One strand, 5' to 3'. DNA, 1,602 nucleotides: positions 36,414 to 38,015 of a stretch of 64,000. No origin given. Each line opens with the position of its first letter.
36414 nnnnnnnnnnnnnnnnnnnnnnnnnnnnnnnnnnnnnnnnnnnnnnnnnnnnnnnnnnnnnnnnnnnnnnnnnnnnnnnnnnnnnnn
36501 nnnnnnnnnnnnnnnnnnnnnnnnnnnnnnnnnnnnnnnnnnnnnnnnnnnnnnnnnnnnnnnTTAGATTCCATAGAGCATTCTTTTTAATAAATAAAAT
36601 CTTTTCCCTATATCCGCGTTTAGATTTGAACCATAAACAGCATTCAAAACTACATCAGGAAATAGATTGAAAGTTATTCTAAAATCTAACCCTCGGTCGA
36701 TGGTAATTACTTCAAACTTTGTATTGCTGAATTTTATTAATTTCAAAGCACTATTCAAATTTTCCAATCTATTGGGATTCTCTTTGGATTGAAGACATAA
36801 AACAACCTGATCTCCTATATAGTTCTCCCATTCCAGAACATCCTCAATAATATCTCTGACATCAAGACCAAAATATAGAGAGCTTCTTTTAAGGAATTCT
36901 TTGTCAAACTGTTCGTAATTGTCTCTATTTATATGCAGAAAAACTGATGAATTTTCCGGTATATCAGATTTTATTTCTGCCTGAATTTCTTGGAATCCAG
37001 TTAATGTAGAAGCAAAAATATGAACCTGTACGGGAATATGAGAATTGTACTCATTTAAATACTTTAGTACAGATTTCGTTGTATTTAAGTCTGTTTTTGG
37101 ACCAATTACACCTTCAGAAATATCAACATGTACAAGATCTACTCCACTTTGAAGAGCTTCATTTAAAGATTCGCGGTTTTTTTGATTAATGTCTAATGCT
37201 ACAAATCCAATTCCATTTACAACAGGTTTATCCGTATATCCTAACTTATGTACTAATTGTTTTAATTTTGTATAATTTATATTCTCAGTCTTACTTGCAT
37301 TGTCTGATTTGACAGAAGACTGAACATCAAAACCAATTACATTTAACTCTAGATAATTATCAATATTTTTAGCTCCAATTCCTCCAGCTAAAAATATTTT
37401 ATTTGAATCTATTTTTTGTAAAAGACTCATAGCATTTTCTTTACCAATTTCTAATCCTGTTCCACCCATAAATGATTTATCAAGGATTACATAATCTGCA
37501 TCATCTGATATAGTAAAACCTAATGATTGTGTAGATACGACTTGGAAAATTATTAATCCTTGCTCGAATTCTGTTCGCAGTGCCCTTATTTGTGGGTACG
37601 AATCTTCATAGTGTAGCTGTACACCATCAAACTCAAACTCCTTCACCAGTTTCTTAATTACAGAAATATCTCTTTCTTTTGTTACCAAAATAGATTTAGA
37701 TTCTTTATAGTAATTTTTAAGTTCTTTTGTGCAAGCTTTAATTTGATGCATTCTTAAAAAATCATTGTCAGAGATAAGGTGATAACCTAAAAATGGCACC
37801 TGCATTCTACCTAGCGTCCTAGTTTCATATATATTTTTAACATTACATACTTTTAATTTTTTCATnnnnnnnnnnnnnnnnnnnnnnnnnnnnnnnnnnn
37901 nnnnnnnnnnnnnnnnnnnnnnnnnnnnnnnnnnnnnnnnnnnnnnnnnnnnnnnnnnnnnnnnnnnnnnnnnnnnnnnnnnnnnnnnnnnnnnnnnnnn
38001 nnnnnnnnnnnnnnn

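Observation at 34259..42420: Nine-gene minus-strand cluster of nucleotide- and sugar-modifying enzymes of unusual composition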

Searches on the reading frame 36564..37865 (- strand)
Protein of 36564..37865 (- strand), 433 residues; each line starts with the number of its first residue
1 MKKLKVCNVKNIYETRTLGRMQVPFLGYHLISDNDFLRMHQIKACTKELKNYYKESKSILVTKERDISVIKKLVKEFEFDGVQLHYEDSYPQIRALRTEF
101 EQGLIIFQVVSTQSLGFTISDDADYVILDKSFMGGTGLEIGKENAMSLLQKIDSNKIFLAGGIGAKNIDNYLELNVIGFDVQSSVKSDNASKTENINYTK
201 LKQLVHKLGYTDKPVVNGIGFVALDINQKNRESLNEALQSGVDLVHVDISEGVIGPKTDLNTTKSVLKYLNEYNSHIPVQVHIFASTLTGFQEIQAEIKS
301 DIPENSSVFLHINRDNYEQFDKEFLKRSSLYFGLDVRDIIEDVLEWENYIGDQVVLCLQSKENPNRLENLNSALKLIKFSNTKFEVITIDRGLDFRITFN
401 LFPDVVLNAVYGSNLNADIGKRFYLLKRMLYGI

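Call 3: search_protein_families(library=pfam, proteins=[window:36564-37865:-], max_evalue=0.1)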
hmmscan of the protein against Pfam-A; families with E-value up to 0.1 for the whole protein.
window:36564-37865:- (433 aa): 3 families
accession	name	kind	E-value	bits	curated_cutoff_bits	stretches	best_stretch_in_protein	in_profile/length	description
PF00697.28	PRAI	-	1.2e-15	58.1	22.7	1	48-188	42-179/193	N-(5'phosphoribosyl)anthranilate (PRA) isomerase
PF01729.25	QRPTase_C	-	0.0014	18.9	23.1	0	95-183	72-156/169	Quinolinate phosphoribosyl transferase, C-terminal domain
PF00834.25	Ribul_P_3_epim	-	0.0076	16.1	21.1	1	228-300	12-81/198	Ribulose-phosphate 3 epimerase family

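Call 4: search_protein_families(library=ncbifam, proteins=[window:36564-37865:-], max_evalue=0.1)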
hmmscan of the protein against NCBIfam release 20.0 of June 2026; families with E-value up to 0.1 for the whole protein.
window:36564-37865:- (433 aa): 11 families
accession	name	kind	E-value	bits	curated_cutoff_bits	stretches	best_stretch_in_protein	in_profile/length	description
NF006945.0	PRK09427.1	equivalog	1.8e-16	59.7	380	1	4-195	262-449/461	bifunctional indole-3-glycerol-phosphate synthase TrpC/phosphoribosylanthranilate isomerase TrpF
NF010563.0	PRK13958.1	equivalog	3.7e-12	46.2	234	1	3-195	2-195/210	phosphoribosylanthranilate isomerase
NF002298.0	PRK01222.1-4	equivalog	1.2e-10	41.4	215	1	3-208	4-202/209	phosphoribosylanthranilate isomerase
NF002301.0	PRK01222.2-1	equivalog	9.6e-10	38.4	232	1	2-197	3-203/217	phosphoribosylanthranilate isomerase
NF002297.0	PRK01222.1-3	equivalog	1.3e-07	31.3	259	1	3-197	2-193/204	phosphoribosylanthranilate isomerase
NF010376.0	PRK13803.1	equivalog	1.8e-07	30.4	819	1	2-207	5-204/600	bifunctional phosphoribosylanthranilate isomerase/tryptophan synthase subunit beta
NF002302.0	PRK01222.2-2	equivalog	1.9e-07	31.6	172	1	3-209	2-187/193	phosphoribosylanthranilate isomerase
NF002295.0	PRK01222.1-1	equivalog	7.2e-07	28.9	216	1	47-193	46-199/219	phosphoribosylanthranilate isomerase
NF002304.0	PRK01222.2-4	equivalog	0.00016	21.1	181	1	59-195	53-195/208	phosphoribosylanthranilate isomerase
TIGR01163.1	rpe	equivalog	0.0032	16.8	212.6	1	231-301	15-82/211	ribulose-phosphate 3-epimerase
NF004076.0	PRK05581.1-4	subfamily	0.023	14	165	0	225-298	13-84/221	ribulose-phosphate 3-epimerase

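Call 10: find_homologous_proteins(query=window:36564-37865:-, max_evalue=0.001)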
Query window:36564-37865:- (433 aa): 31 proteins with E <= 0.001 among 6018 candidates.
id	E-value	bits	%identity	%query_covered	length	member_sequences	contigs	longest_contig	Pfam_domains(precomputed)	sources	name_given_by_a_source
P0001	1.8e-281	951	100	100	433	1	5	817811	PF00697.29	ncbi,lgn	-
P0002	1.2e-181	622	66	100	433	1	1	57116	PF00697.29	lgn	-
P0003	3.3e-181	621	65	100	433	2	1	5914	PF00697.29,PF01729.26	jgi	-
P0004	8.4e-120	419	45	99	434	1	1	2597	PF00697.29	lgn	-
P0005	1.9e-119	417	45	100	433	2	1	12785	PF00697.29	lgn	-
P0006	6.9e-118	412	46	100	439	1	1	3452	PF00697.29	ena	-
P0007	6.2e-117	409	45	100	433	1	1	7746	PF00697.29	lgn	-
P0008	8.9e-117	409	44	100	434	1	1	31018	PF00697.29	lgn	-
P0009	3.2e-115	403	45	99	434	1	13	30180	PF00697.29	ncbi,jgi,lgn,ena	-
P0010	7.1e-115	402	45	99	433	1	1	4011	PF00697.29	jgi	-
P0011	8.5e-115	402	44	99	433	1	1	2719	PF00697.29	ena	-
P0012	4.3e-114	400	44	100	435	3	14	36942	PF00697.29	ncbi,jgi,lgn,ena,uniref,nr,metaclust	ncbi:hypothetical protein CO180_04480 [candidate division WWE3 bacterium CG_4_9_14_3_um_filter_41_6]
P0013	4.8e-114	400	44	100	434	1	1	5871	PF00697.29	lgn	-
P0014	1.7e-113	398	46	100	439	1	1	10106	PF00697.29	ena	-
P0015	1.4e-111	391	41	100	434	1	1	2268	PF00697.29,PF00834.26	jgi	-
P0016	6.5e-111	389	45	99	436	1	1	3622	PF00697.29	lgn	-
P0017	3.9e-110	387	43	99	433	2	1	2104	PF00697.29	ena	-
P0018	5.5e-110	386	43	100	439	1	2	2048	PF00697.29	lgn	-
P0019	1.1e-109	385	42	99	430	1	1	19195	PF00697.29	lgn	-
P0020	9.1e-108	379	43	95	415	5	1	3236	PF00697.29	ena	-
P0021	1.3e-107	378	43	100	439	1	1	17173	PF00697.29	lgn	-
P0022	3.2e-106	374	42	99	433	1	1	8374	PF00697.29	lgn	-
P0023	1.9e-104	368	44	99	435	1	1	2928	PF00697.29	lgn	-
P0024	4.1e-104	367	43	100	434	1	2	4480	PF00697.29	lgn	-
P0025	3.9e-103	364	41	97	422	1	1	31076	PF00697.29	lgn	-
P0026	4.0e-100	354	44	100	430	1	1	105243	PF00697.29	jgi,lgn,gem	-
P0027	3.3e-86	308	38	100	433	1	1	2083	PF00697.29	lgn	-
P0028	2.0e-71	259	35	99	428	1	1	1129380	PF00697.29,PF00834.26,PF01729.26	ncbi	-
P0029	1.7e-61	227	37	94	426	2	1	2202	PF00697.29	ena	-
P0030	8.8e-59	218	35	94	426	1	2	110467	PF00697.29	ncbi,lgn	-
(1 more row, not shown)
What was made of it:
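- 36564..37865 (-): Fusion of a TrpF-like (phosphoribosylamine Amadori isomerase) barrel and an RPE-like (pentulose-5-P 3-epimerase) barrel. There are 31 family members in 5.8e9 proteins (call 10).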

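Call 11: find_encoding_contigs(protein=P0001, flank=10000, max_places=3)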
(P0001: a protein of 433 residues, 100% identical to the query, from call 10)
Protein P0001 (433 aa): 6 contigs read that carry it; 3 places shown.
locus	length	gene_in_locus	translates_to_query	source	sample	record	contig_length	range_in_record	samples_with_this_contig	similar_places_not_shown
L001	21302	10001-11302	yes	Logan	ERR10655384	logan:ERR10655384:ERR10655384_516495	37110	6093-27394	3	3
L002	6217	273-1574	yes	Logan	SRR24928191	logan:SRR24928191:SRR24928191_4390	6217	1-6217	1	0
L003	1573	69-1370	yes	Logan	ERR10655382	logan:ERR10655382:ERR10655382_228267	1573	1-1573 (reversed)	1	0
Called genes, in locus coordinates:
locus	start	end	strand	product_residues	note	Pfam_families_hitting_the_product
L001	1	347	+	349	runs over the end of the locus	PF00478:IMPDH, PF01070:FMN_dh (faint)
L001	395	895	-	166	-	-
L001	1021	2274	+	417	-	-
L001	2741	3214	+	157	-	-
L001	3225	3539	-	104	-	-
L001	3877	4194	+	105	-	-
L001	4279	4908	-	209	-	-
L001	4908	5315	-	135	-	-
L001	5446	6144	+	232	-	-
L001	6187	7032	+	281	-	PF00535:Glycos_transf_2, PF10111:Glyco_tranf_2_2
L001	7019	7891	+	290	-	PF01633:Choline_kinase (weak)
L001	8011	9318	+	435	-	-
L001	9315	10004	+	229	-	PF00702:Hydrolase, PF13419:HAD_2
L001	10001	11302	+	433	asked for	PF00697:PRAI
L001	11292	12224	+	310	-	PF02541:Ppx-GppA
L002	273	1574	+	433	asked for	PF00697:PRAI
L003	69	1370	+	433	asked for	PF00697:PRAI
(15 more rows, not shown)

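Call 12: find_encoding_contigs(protein=P0028, flank=10000, max_places=2)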
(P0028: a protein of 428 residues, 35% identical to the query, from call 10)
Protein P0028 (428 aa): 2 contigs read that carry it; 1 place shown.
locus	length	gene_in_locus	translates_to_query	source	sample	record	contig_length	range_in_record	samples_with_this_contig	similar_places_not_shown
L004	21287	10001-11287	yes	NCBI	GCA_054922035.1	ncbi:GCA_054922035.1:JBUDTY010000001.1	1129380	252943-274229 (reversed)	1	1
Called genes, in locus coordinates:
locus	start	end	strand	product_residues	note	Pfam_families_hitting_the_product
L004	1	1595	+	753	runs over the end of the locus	PF16927:HisKA_7TM, PF00512:HisKA, PF02518:HATPase_c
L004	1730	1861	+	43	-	-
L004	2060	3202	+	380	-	PF00712:DNA_pol3_beta, PF02767:DNA_pol3_beta_2, PF02768:DNA_pol3_beta_3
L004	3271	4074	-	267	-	PF00072:Response_reg, PF00486:Trans_reg_C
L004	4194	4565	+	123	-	-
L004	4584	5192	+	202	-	-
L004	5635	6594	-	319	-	-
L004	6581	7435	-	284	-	PF00535:Glycos_transf_2, PF10111:Glyco_tranf_2_2, PF13641:Glyco_tranf_2_3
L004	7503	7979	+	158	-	-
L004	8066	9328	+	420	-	-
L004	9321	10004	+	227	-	PF00702:Hydrolase, PF13419:HAD_2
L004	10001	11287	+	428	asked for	PF00697:PRAI, PF00834:Ribul_P_3_epim (faint), PF01729:QRPTase_C (faint)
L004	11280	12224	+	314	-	PF02541:Ppx-GppA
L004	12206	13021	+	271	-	PF00106:adh_short, PF08659:KR (weak), PF13561:adh_short_C2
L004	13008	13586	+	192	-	-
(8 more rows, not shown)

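Call 13: find_encoding_contigs(protein=P0012, flank=10000, max_places=2)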
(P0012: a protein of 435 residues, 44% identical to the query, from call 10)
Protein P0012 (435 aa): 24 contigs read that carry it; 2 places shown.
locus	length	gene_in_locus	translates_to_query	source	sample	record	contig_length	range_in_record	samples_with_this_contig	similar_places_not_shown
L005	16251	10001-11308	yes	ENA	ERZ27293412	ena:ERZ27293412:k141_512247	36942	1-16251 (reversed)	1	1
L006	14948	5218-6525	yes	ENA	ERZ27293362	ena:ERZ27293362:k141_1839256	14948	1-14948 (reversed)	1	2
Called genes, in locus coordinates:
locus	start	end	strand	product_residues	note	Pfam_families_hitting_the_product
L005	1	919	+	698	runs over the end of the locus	PF01555:N6_N4_Mtase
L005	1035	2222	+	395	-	PF02661:Fic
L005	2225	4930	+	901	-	PF04851:ResIII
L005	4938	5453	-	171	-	PF00072:Response_reg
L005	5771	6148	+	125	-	PF04266:ASCH (weak)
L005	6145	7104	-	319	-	-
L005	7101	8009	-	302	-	PF00535:Glycos_transf_2, PF10111:Glyco_tranf_2_2, PF13641:Glyco_tranf_2_3 (weak)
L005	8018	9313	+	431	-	-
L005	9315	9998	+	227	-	PF00702:Hydrolase, PF12710:HAD (weak), PF13419:HAD_2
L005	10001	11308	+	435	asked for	PF00697:PRAI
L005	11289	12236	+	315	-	PF02541:Ppx-GppA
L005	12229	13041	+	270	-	PF00106:adh_short, PF08659:KR (weak), PF13561:adh_short_C2, PF08643:DUF1776 (weak)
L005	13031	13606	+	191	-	-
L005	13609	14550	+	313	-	PF00294:PfkB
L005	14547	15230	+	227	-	PF00625:Guanylate_kin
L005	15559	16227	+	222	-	PF12762:DDE_Tnp_IS1595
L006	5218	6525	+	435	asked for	PF00697:PRAI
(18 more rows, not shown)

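Call 16: find_related_loci(query=A1, collection=genome_contigs, flank=10000)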
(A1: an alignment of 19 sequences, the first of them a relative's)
Query A1 (433 aa) in genome_contigs; peptide patterns used: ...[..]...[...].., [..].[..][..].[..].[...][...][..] (x = any residue, [..] = any of these).
32 stretches matched a pattern; 8 encode a relative of the query (tblastn E <= 1e-3); 8 distinct loci.
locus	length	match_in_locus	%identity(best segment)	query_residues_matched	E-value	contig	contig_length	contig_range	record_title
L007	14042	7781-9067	45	1-430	9e-122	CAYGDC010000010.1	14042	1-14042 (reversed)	MAG TPA_asm: uncultured Candidatus Saccharibacteria bacterium isolate ERP113451_co2_197 genome assembly, contig: NODE_30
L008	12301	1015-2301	43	1-430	5e-114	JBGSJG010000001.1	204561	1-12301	MAG: Patescibacteria group bacterium isolate JTS-AC151 k141_990513, whole genome shotgun sequence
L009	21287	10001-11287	40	1-431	8e-102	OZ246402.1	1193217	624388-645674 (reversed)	MAG: uncultured Candidatus Saccharibacteria bacterium isolate SRP286056_co1_47 genome assembly, chromosome: 1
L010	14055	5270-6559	44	1-431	2e-120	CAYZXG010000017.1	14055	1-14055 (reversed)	MAG TPA_asm: uncultured Candidatus Saccharibacteria bacterium isolate SRP118108_co1_23 genome assembly, contig: NODE_381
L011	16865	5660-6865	35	1-406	7e-61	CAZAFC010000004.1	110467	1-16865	MAG TPA_asm: uncultured Candidatus Saccharibacteria bacterium isolate SRP200132_co1_536 genome assembly, contig: NODE_17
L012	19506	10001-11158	33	4-393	8e-57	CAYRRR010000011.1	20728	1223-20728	MAG TPA_asm: uncultured Candidatus Saccharibacteria bacterium isolate SRP144015_co1_65 genome assembly, contig: NODE_128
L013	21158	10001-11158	34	4-393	1e-54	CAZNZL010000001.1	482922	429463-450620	MAG TPA_asm: uncultured Candidatus Saccharibacteria bacterium isolate SRP144015_co1_12 genome assembly, contig: NODE_4_l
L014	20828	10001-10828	32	1-283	2e-31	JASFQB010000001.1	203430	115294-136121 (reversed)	MAG: Candidatus Woesebacteria bacterium isolate D0819S12metaG_Bin_714 D0819S12metaG_FD_scaffold_1_c1, whole genome shotg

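Call 34: search_protein_families(library=padloc, proteins=[window:36564-37865:-], max_evalue=0.01)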
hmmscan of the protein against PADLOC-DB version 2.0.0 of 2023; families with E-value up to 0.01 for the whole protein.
window:36564-37865:- (433 aa): 0 families

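Call 44: search_solved_structures(query=A1, max_evalue=1, show_alignments=3)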
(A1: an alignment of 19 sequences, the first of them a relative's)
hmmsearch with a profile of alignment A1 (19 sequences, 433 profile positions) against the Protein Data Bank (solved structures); distinct sequences matched with E-value up to 1: 11.
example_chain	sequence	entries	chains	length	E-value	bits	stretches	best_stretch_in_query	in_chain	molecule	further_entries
1pii_A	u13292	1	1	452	6.6e-07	31.7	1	61-187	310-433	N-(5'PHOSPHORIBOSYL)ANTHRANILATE ISOMERASE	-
7etx_A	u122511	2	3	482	0.00067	21.8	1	87-184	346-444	Tryptophan biosynthesis protein TrpCF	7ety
4aaj_A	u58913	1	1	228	0.0037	19.3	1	73-184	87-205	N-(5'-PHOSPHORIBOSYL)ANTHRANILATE ISOMERASE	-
5lhf_A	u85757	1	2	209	0.0067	18.5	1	4-185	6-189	N-(5'-phosphoribosyl)anthranilate isomerase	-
5lhe_A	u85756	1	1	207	0.0068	18.4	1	4-185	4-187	N-(5'-phosphoribosyl)anthranilate isomerase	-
1v5x_A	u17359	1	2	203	0.025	16.6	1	61-185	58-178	Phosphoribosylanthranilate isomerase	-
2fli_A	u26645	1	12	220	0.044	15.8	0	238-300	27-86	ribulose-phosphate 3-epimerase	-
6wmp_B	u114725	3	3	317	0.1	14.5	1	212-298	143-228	DNA-directed RNA polymerase subunit alpha 2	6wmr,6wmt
2kzh_A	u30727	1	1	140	0.32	12.9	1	61-138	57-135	Tryptophan biosynthesis protein trpCF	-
1dl3_A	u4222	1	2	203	0.46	12.4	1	1-173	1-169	PROTEIN (PHOSPHORIBOSYLANTRANILATE ISOMERASE)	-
4wui_A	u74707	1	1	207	0.88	11.5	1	57-187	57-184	N-(5'-phosphoribosyl)anthranilate isomerase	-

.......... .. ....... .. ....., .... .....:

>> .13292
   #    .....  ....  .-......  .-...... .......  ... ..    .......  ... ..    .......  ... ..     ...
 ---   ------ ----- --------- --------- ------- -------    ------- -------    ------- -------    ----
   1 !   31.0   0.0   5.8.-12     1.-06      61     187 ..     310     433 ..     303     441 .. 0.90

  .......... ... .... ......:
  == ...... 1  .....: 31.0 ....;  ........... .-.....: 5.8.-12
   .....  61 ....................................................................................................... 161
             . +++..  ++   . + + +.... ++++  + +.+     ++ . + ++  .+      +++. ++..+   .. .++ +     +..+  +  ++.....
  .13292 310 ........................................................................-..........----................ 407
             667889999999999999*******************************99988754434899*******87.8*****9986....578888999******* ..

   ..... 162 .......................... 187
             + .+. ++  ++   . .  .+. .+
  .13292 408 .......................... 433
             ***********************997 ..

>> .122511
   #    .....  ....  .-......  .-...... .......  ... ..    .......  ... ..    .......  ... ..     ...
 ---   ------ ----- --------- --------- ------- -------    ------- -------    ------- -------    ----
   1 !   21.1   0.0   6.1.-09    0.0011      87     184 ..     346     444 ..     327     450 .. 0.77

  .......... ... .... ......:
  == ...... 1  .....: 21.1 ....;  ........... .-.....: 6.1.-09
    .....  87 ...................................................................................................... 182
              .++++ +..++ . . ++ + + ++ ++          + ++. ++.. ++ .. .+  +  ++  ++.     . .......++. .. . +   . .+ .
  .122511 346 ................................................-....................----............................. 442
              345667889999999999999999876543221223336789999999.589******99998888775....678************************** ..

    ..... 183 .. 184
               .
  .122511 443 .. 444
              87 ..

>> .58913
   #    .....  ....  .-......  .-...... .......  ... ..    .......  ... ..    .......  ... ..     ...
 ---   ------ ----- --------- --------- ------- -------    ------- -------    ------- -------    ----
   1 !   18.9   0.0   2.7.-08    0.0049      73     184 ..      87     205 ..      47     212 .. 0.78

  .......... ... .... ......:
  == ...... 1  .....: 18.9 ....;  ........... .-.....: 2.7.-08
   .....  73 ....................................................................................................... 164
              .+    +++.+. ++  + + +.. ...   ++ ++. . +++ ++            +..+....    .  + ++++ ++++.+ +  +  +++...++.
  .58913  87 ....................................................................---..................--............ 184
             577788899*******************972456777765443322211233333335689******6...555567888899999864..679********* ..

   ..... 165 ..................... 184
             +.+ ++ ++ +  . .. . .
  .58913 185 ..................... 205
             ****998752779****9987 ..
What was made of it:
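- On TrpF / PRAI (PF00697): PDB TrpF hits down to 6.6e-7 (call 44).
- On Ribulose-phosphate 3-epimerase (PF00834): PDB 2fli E 0.044 (call 44).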
